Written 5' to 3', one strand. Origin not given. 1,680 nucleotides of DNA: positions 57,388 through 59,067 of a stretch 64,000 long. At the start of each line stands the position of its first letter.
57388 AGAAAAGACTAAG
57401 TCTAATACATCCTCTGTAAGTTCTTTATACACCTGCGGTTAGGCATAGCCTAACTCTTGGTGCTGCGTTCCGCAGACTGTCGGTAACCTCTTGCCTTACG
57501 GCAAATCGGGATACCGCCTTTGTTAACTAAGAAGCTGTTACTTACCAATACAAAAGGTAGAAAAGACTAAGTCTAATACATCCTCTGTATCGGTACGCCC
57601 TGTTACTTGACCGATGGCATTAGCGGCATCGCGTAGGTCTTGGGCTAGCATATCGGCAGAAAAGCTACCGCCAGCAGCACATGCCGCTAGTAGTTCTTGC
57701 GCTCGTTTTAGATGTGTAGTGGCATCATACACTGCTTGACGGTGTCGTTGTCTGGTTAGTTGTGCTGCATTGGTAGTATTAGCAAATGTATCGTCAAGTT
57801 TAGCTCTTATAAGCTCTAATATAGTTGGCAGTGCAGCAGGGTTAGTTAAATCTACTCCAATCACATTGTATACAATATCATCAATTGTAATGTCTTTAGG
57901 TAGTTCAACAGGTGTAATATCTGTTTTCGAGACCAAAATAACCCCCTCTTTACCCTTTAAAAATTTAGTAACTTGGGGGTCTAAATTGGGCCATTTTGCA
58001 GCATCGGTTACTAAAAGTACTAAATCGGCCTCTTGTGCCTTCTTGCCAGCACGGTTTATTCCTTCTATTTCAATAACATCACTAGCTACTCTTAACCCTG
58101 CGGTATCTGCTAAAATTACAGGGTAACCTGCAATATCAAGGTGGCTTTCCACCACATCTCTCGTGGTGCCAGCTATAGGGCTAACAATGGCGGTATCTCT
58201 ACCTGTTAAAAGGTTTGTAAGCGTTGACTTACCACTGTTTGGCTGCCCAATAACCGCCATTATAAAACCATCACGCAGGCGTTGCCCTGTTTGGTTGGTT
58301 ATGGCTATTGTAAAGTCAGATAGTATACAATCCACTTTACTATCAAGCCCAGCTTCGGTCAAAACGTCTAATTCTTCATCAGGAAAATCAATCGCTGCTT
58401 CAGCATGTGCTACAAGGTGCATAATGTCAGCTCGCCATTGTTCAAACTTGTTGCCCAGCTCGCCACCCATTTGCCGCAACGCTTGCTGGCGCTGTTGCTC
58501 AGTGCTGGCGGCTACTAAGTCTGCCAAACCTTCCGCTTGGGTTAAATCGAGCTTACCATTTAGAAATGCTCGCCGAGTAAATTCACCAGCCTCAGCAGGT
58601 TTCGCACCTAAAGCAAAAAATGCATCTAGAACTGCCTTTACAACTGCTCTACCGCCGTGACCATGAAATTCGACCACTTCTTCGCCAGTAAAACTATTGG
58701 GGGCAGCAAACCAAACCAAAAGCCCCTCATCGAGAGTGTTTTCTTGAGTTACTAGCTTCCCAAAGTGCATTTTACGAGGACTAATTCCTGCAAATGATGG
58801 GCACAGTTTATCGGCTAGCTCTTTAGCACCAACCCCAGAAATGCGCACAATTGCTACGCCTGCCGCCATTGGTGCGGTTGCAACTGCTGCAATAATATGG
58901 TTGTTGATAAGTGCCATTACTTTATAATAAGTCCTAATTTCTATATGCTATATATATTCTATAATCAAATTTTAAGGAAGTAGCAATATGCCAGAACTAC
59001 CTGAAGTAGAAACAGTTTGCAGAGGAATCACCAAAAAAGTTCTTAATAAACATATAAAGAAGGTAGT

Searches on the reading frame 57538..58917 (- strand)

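Call 31: search_protein_families(library=pfam, proteins=[window:57538-58917:-], max_evalue=0.001)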
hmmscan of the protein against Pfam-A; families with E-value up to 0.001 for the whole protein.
window:57538-58917:- (459 aa): 5 families
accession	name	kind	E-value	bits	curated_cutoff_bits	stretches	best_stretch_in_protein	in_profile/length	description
PF12631.12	MnmE_helical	-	1.1e-44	153.6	40.1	1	125-456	1-211/211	MnmE helical domain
PF10396.14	TrmE_N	-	3.3e-39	134.1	29.8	1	9-122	2-117/117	GTP-binding protein TrmE N-terminus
PF01926.29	MMR_HSR1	-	3.7e-23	82.2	21.9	1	220-327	2-109/113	50S ribosome-binding GTPase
PF02421.24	FeoB_N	-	1.4e-08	34.9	27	1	220-308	3-90/156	Ferrous iron transport protein B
PF00350.29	Dynamin_N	-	0.00054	20.5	27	0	221-255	2-35/168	Dynamin family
